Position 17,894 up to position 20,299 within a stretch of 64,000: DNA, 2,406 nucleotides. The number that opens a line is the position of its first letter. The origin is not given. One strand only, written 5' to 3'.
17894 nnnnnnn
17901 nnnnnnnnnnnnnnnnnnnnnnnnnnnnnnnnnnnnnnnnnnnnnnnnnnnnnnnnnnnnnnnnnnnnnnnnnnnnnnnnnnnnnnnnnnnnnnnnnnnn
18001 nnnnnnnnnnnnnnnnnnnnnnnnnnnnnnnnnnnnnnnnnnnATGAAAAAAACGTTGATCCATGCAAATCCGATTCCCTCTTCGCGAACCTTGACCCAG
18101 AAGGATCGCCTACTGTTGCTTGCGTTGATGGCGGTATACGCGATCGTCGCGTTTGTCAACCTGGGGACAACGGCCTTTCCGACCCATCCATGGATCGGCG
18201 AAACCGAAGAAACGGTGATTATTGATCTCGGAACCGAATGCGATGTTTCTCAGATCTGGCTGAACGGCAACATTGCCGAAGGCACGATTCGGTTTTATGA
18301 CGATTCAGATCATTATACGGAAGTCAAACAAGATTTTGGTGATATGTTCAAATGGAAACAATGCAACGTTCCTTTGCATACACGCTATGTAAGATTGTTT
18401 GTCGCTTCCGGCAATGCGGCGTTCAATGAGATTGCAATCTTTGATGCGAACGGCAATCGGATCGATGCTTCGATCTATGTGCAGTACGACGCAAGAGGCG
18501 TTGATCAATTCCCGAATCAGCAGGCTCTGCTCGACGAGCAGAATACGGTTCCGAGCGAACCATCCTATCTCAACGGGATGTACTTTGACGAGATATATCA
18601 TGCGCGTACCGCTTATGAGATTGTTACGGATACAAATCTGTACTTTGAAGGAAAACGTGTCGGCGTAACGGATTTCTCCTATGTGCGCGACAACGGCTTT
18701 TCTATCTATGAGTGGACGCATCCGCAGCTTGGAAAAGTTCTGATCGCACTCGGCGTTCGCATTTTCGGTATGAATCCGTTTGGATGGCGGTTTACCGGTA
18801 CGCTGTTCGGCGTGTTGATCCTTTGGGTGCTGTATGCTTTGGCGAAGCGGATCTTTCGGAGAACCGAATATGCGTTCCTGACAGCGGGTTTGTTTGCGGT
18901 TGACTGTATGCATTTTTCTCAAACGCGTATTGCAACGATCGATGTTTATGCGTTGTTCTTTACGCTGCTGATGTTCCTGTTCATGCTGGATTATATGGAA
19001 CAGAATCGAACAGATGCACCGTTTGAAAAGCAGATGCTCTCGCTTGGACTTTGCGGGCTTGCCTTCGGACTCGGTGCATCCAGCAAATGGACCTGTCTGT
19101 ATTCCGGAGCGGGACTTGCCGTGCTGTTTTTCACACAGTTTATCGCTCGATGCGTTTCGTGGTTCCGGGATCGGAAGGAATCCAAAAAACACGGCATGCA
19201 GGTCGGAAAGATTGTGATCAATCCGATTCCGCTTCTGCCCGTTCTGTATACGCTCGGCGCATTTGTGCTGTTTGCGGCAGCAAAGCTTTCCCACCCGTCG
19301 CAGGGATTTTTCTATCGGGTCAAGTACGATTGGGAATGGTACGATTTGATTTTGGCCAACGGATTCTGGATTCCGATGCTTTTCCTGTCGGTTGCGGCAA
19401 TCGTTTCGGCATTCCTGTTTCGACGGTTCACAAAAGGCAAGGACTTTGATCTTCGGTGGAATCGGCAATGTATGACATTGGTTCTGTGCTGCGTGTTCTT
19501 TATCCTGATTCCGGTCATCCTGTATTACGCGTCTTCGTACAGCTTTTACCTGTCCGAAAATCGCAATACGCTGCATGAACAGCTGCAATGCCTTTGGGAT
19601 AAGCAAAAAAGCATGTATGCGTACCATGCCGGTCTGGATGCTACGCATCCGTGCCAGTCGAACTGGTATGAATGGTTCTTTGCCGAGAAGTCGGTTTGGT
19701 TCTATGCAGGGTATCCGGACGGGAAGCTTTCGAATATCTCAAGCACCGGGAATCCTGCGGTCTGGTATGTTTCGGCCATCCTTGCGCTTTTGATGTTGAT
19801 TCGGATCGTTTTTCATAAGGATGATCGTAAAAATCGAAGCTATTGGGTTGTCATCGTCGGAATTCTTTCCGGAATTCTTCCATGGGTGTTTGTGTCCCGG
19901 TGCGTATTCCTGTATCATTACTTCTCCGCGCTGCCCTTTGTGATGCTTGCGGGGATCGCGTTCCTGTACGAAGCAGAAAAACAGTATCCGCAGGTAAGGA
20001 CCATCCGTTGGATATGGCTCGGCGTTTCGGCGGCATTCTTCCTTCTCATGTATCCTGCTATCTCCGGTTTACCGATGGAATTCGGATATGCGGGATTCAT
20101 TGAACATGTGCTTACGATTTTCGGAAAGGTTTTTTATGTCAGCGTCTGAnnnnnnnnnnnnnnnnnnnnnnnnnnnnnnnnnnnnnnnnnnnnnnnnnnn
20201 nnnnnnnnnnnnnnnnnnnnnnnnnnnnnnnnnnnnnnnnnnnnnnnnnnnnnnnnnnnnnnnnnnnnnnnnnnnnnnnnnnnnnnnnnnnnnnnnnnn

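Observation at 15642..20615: Three-gene lipid-carrier glycosylation module (two lectin-decorated GT-C enzymes plus GtrA) between yraN and comM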

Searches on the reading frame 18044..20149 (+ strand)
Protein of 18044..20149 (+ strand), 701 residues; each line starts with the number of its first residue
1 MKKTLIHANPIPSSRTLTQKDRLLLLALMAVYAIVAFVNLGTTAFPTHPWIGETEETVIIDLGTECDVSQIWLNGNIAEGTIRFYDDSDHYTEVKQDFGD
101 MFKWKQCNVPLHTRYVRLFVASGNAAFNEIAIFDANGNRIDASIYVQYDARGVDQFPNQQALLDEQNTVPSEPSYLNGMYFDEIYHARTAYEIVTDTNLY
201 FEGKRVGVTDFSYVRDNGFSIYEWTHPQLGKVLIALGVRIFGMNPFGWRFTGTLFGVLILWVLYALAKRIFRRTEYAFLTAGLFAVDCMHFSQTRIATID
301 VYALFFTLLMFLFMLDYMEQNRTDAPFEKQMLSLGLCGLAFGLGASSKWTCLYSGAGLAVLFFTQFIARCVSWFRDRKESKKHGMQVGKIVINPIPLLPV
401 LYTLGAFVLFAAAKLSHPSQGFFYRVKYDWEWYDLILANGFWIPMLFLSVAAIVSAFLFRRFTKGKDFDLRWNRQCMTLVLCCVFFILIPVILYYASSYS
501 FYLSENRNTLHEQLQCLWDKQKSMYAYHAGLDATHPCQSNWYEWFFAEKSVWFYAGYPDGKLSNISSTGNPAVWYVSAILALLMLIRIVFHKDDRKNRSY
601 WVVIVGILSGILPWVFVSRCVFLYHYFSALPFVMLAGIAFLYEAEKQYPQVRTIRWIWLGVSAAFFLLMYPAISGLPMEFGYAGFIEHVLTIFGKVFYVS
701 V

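Call 3: search_protein_families(library=pfam, proteins=[window:18044-20149:+], max_evalue=0.01)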
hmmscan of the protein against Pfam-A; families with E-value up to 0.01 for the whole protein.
window:18044-20149:+ (701 aa): 3 families
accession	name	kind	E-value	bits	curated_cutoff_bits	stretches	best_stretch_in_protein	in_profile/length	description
PF16192.10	PMT_4TMC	-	2.8e-15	56.8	32.4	1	515-678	3-188/202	C-terminal four TMM region of protein-O-mannosyltransferase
PF13231.12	PMT_2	-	3.3e-15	57.1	26.1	1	226-369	2-136/160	Dolichyl-phosphate-mannose-protein mannosyltransferase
PF02366.24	PMT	-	1.1e-14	55.1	22.7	1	241-371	78-205/245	Dolichyl-phosphate-mannose-protein mannosyltransferase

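Call 4: search_protein_families(library=ncbifam, proteins=[window:18044-20149:+], max_evalue=0.01)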
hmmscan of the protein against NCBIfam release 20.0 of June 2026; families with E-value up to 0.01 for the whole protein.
window:18044-20149:+ (701 aa): 2 families
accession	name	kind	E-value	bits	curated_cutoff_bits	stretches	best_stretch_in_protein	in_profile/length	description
NF058602.1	PrMnsylTfPmt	equivalog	1.1e-13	50.9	800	1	225-349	98-238/530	protein O-mannosyltransferase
NF009784.2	PRK13279.1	equivalog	2.3e-06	26.5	567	1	225-345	60-176/539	lipid IV(A) 4-amino-4-deoxy-L-arabinosyltransferase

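Call 15: find_homologous_proteins(query=window:18044-20149:+)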
Query window:18044-20149:+ (701 aa): 5030 proteins with E <= 0.001 among 8000 candidates; the best 120 are listed.
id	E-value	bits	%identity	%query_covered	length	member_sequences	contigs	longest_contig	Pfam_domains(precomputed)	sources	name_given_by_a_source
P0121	0.0e+0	1640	100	100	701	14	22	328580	PF02366.25,PF16192.11,PF13231.13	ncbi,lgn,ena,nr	ncbi:MAG: glycosyltransferase family 39 protein [Clostridia bacterium]|nr:glycosyltransferase family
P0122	0.0e+0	1183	72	100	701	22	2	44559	PF02366.25,PF16192.11,PF13231.13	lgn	-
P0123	0.0e+0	1154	71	98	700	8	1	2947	PF02366.25,PF16192.11,PF13231.13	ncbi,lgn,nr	ncbi:MAG: phospholipid carrier-dependent glycosyltransferase [Clostridia bacterium]|nr:phospholipid 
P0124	0.0e+0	1133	69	100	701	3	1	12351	PF02366.25,PF16192.11,PF13231.13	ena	-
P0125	0.0e+0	1132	67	100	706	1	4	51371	PF02366.25,PF16192.11,PF13231.13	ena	-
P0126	0.0e+0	1131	67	100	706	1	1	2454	PF02366.25,PF16192.11,PF13231.13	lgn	-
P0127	0.0e+0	1129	67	100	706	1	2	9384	PF02366.25,PF16192.11,PF13231.13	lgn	-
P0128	0.0e+0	1119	69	98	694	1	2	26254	PF02366.25,PF16192.11,PF13231.13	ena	-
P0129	0.0e+0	1110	67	100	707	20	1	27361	PF02366.25,PF16192.11,PF13231.13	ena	-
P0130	0.0e+0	1108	67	100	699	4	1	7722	PF02366.25,PF16192.11,PF13231.13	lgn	-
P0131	0.0e+0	1099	67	100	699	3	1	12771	PF02366.25,PF16192.11,PF13231.13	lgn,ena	-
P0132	0.0e+0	1096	68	98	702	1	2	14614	PF02366.25,PF16192.11,PF13231.13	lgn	-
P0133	0.0e+0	1082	67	100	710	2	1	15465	PF02366.25,PF16192.11,PF13231.13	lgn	-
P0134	0.0e+0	1067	67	100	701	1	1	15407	PF02366.25,PF16192.11,PF13231.13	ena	-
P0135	0.0e+0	1059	66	100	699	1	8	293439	PF02366.25,PF16192.11,PF13231.13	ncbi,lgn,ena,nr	ncbi:MAG: phospholipid carrier-dependent glycosyltransferase [Clostridia bacterium]|nr:phospholipid 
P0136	0.0e+0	1058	64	100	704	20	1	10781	PF02366.25,PF16192.11,PF13231.13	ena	-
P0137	0.0e+0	1050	65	99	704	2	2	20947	PF02366.25,PF16192.11,PF13231.13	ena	-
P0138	3.9e-267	907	68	81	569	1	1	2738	PF02366.25,PF16192.11,PF13231.13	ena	-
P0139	7.4e-257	873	57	100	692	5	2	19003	PF02366.25,PF16192.11,PF13231.13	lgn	-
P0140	1.7e-253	862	57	98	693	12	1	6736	PF02366.25,PF16192.11,PF13231.13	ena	-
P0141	2.1e-239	815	54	100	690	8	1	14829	PF02366.25,PF16192.11,PF13231.13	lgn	-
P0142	1.1e-230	786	53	100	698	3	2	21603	PF02366.25,PF16192.11,PF13231.13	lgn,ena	-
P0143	3.0e-224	765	52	100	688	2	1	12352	PF02366.25,PF16192.11,PF13231.13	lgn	-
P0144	3.9e-221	755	52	99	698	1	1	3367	PF02366.25,PF16192.11,PF13231.13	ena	-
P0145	1.8e-220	752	51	100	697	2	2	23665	PF02366.25,PF16192.11,PF13231.13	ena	-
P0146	3.0e-219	748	51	98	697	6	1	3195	PF02366.25,PF16192.11,PF13231.13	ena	-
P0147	1.1e-218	746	52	99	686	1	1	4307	PF02366.25,PF16192.11,PF13231.13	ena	-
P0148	8.8e-218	743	51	98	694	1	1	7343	PF02366.25,PF16192.11,PF13231.13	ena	-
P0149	3.9e-216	738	52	98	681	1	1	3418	PF02366.25,PF16192.11,PF13231.13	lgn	-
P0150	1.0e-215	737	50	100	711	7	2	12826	PF02366.25,PF16192.11,PF13231.13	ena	-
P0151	1.2e-215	736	52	100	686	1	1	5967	PF02366.25,PF16192.11,PF13231.13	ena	-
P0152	4.3e-215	735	52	98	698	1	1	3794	PF02366.25,PF16192.11,PF13231.13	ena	-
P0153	9.7e-215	733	51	99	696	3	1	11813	PF02366.25,PF16192.11,PF13231.13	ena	-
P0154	1.8e-214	733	52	99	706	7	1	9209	PF02366.25,PF16192.11,PF13231.13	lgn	-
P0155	9.6e-214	730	52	100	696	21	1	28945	PF02366.25,PF16192.11,PF13231.13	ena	-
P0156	3.5e-213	728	51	98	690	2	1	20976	PF02366.25,PF16192.11,PF13231.13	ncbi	-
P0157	2.0e-211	722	51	98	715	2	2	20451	PF02366.25,PF16192.11,PF13231.13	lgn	-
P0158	4.2e-211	721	52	98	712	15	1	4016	PF02366.25,PF16192.11,PF13231.13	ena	-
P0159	1.9e-209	716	49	99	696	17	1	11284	PF02366.25,PF16192.11,PF13231.13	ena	-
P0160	1.2e-208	713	50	98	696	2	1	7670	PF02366.25,PF16192.11,PF13231.13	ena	-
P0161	2.1e-208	712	50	99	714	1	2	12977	PF02366.25,PF16192.11,PF13231.13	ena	-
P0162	2.1e-208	712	50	99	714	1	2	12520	PF02366.25,PF16192.11,PF13231.13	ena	-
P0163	2.2e-208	712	50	99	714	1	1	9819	PF02366.25,PF16192.11,PF13231.13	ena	-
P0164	5.1e-208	711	50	99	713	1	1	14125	PF02366.25,PF16192.11,PF13231.13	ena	-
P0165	1.6e-207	710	49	99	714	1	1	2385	PF02366.25,PF16192.11,PF13231.13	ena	-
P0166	2.9e-207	709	49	100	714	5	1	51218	PF02366.25,PF16192.11,PF13231.13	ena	-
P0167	5.4e-207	708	49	100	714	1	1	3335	PF02366.25,PF16192.11,PF13231.13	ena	-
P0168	6.7e-207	708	50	99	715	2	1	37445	PF02366.25,PF16192.11,PF13231.13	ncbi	-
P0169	7.2e-207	707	50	98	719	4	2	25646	PF02366.25,PF16192.11,PF13231.13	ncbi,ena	-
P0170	8.0e-207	707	50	99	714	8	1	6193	PF02366.25,PF16192.11,PF13231.13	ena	-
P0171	2.9e-206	705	48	94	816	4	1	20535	PF02366.25,PF16192.11,PF13231.13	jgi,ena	-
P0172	3.9e-206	705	49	99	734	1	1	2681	PF02366.25,PF16192.11,PF13231.13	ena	-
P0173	1.9e-205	703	50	98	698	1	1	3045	PF02366.25,PF16192.11,PF13231.13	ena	-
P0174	6.1e-205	701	49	99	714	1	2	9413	PF02366.25,PF16192.11,PF13231.13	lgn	-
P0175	6.5e-205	701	50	98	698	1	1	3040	PF02366.25,PF16192.11,PF13231.13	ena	-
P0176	7.7e-205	701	50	98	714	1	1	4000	PF02366.25,PF16192.11,PF13231.13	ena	-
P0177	9.5e-205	700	43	98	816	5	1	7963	PF02366.25,PF16192.11,PF13231.13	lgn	-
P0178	1.0e-204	700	49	98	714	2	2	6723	PF02366.25,PF16192.11,PF13231.13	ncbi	-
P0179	1.4e-204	700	50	99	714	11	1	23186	PF02366.25,PF16192.11,PF13231.13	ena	-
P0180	6.1e-204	698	50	98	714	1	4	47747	PF02366.25,PF16192.11,PF13231.13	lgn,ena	-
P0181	7.1e-203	694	49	98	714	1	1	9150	PF02366.25,PF16192.11,PF13231.13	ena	-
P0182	3.2e-202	692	49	98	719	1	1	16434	PF02366.25,PF16192.11,PF13231.13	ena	-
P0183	1.2e-201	690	49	99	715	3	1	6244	PF02366.25,PF16192.11,PF13231.13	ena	-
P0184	2.7e-201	689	49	100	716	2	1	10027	PF02366.25,PF16192.11,PF13231.13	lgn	-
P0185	5.2e-201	688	48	99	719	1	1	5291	PF02366.25,PF16192.11,PF13231.13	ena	-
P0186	1.0e-200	687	49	100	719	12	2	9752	PF02366.25,PF16192.11,PF13231.13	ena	-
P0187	2.2e-200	686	50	99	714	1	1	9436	PF02366.25,PF16192.11,PF13231.13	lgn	-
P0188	6.4e-200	684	49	99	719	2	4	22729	PF02366.25,PF16192.11,PF13231.13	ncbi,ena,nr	ncbi:MAG: glycosyltransferase family 39 protein [Clostridia bacterium]|nr:glycosyltransferase family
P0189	8.3e-200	684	49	98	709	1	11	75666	PF02366.25,PF16192.11,PF13231.13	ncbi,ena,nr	ncbi:MAG: phospholipid carrier-dependent glycosyltransferase [Clostridia bacterium]|nr:phospholipid 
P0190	3.8e-199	682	49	99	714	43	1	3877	PF02366.25,PF16192.11,PF13231.13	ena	-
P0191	9.2e-199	681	48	99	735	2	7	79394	PF02366.25,PF16192.11,PF13231.13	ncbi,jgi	jgi:hypothetical protein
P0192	1.4e-198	680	48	99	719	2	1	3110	PF02366.25,PF16192.11,PF13231.13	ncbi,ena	-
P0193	1.6e-198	680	49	100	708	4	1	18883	PF02366.25,PF16192.11,PF13231.13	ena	-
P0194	3.4e-198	679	49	98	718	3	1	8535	PF02366.25,PF16192.11,PF13231.13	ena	-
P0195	4.7e-198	678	66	65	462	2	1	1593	PF02366.25,PF13231.13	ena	-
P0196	1.1e-197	677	49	98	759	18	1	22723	PF02366.25,PF16192.11,PF13231.13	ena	-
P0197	1.2e-197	677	48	100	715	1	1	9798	PF02366.25,PF16192.11,PF13231.13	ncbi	-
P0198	1.5e-197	677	46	94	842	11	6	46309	PF02366.25,PF16192.11,PF13231.13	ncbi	-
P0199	3.1e-197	676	49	98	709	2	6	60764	PF02366.25,PF16192.11,PF13231.13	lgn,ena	-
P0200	9.0e-197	674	45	98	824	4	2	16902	PF02366.25,PF16192.11,PF13231.13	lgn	-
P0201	2.9e-196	672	48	98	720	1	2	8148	PF02366.25,PF16192.11,PF13231.13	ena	-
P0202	1.3e-194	667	48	99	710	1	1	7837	PF02366.25,PF16192.11,PF13231.13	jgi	jgi:hypothetical protein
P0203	4.7e-194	665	46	98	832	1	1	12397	PF02366.25,PF16192.11,PF13231.13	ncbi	-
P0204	5.9e-194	665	48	98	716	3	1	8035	PF02366.25,PF16192.11,PF13231.13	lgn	-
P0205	7.6e-194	664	48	100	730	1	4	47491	PF02366.25,PF16192.11,PF13231.13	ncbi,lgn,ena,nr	ncbi:MAG: glycosyltransferase family 39 protein [Clostridia bacterium]|nr:glycosyltransferase family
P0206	1.7e-193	663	46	99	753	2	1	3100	PF02366.25,PF16192.11,PF13231.13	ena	-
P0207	2.6e-193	663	48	100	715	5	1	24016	PF02366.25,PF16192.11,PF13231.13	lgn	-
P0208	4.4e-193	662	48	98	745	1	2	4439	PF02366.25,PF16192.11,PF13231.13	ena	-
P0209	5.0e-193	662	47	100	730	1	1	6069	PF02366.25,PF16192.11,PF13231.13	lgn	-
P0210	1.3e-192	660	47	98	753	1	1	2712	PF02366.25,PF16192.11,PF13231.13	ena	-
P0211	9.0e-192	658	51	51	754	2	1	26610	PF02366.25,PF16192.11,PF13231.13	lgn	-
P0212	2.7e-191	656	46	99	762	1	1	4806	PF02366.25,PF16192.11,PF13231.13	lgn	-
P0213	2.0e-190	653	48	98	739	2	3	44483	PF02366.25,PF16192.11,PF13231.13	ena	-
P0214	3.9e-190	652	48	98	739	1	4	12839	PF02366.25,PF16192.11,PF13231.13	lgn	-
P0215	4.7e-190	652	48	98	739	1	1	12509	PF02366.25,PF16192.11,PF13231.13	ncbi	-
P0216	4.7e-190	652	42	100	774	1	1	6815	PF02366.25,PF16192.11,PF13231.13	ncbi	-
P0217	4.8e-190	652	46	100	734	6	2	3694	PF02366.25,PF16192.11,PF13231.13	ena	-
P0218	6.9e-190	651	48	98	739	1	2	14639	PF02366.25,PF16192.11,PF13231.13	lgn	-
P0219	7.6e-190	651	48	98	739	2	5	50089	PF02366.25,PF16192.11,PF13231.13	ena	-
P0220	1.6e-189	650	47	98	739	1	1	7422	PF02366.25,PF16192.11,PF13231.13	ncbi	-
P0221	5.8e-189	648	47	98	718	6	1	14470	PF02366.25,PF16192.11,PF13231.13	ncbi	-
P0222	4.1e-188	645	47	100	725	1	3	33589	PF02366.25,PF16192.11,PF13231.13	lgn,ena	-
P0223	5.2e-187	642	48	98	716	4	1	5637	PF02366.25,PF16192.11,PF13231.13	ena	-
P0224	6.0e-187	642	43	100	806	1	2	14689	PF02366.25,PF16192.11,PF13231.13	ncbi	-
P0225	6.5e-186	638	49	56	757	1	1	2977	PF02366.25,PF16192.11,PF13231.13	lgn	-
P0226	6.9e-186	638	44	97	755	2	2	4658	PF02366.25,PF16192.11,PF13231.13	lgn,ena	-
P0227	9.6e-185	634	47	98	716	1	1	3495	PF02366.25,PF16192.11,PF13231.13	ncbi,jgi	jgi:hypothetical protein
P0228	7.9e-177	608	44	99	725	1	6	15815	PF02366.25,PF16192.11,PF13231.13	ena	-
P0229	1.4e-174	601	50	85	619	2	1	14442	PF02366.25,PF16192.11,PF13231.13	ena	-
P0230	2.7e-164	567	48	53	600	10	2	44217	PF02366.25,PF16192.11,PF13231.13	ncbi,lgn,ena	-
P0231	5.2e-161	556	49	54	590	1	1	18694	PF02366.25,PF16192.11,PF13231.13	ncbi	-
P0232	1.0e-160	555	47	53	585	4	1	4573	PF02366.25,PF16192.11,PF13231.13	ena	-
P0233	2.0e-158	547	43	97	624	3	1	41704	PF02366.25,PF16192.11,PF13231.13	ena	-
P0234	2.7e-158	547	49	54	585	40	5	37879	PF02366.25,PF16192.11,PF13231.13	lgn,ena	-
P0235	6.1e-158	546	50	52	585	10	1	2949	PF02366.25,PF16192.11,PF13231.13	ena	-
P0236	7.4e-158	545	49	54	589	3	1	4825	PF02366.25,PF16192.11,PF13231.13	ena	-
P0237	2.6e-157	544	50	53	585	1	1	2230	PF02366.25,PF16192.11,PF13231.13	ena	-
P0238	1.2e-156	541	49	48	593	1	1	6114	PF02366.25,PF16192.11,PF13231.13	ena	-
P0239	1.2e-156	541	50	53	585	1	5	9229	PF02366.25,PF16192.11,PF13231.13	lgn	-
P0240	1.2e-156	541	49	53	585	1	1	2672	PF02366.25,PF16192.11,PF13231.13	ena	-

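Call 20: search_solved_structures(query=A2, max_evalue=0.01)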
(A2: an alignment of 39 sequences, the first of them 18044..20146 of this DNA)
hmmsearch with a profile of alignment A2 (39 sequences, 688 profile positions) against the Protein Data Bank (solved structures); distinct sequences matched with E-value up to 0.01: 7.
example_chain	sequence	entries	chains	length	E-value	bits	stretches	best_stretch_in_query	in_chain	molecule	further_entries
9i5k_A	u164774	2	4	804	2.6e-10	42.4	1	500-615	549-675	Dolichyl-phosphate-mannose--protein mannosyltransferase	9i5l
9e61_A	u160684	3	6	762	3e-07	32.3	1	500-615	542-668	Dolichyl-phosphate-mannose--protein mannosyltransferase 4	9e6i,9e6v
5mfm_A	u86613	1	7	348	0.0015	20.1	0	548-564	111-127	YIIIM6AII_GS11_(KR)5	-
5mfm_C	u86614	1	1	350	0.0016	20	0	548-591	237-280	Importin subunit alpha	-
5mfl_A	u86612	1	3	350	0.0017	20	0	548-591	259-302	(KR)5_GS10_YIIIM6AII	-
6s9o_A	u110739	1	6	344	0.003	19.1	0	548-575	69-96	designed Armadillo repeat protein with internal Lock1 fused to target peptide KRKRKLKFKR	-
5aei_A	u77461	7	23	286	0.0039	18.7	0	548-588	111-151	DESIGNED ARMADILLO REPEAT PROTEIN YIIIM5AII | YIIIM5AII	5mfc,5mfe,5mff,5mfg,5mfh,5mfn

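Call 31: predict_structure(alignment_id=A2)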
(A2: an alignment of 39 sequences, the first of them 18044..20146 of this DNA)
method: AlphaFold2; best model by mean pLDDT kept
length: 701 residues; sequences in the alignment: 39
mean_pLDDT: 86.9   pTM: 0.88
mean pLDDT of the five models: 86.9, 85.0, 84.8, 84.5, 83.4
residues with pLDDT >= 90: 420; 70-90: 202; 50-70: 61; < 50: 18
segments of 3 or more residues with pLDDT < 50: 1-9, 555-558
pLDDT, mean of each block of 10 residues (from residue 1): 41 80 97 92 88 94 94 91 92 84 87 94 93 92 90 90 91 77 83 95 95 93 90 94 92 95 97 95 92 81 95 96 91 97 92 92 93 90 87 93 93 89 87 91 94 92 88 91 94 96 95 94 82 54 59 50 63 90 94 89 92 67 68 96 91 94 92 75 77 58 40
secondary structure, 60 per line:
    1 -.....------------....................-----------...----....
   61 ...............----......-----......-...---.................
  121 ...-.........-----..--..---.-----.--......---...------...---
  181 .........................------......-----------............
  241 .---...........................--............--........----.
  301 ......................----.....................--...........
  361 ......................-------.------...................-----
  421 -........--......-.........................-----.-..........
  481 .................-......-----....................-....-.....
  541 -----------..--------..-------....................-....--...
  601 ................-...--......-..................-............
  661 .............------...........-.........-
elements in order (helices of 4 or more, strands of 3 or more residues): H2-6 H19-38 E50-52 E57-75 E80-85 E91-96 E104-123 E125-133 H157-162 H181-205 H212-217 H229-241 H245-271 H274-285 H288-295 H300-322 H327-347 H350-382 H397-415 H422-429 H432-437 H439-463 H471-497 H499-504 H510-529 H531-534 H536-540 H571-590 H592-595 H598-616 H623-628 H630-647 H649-673 H680-690 H692-700
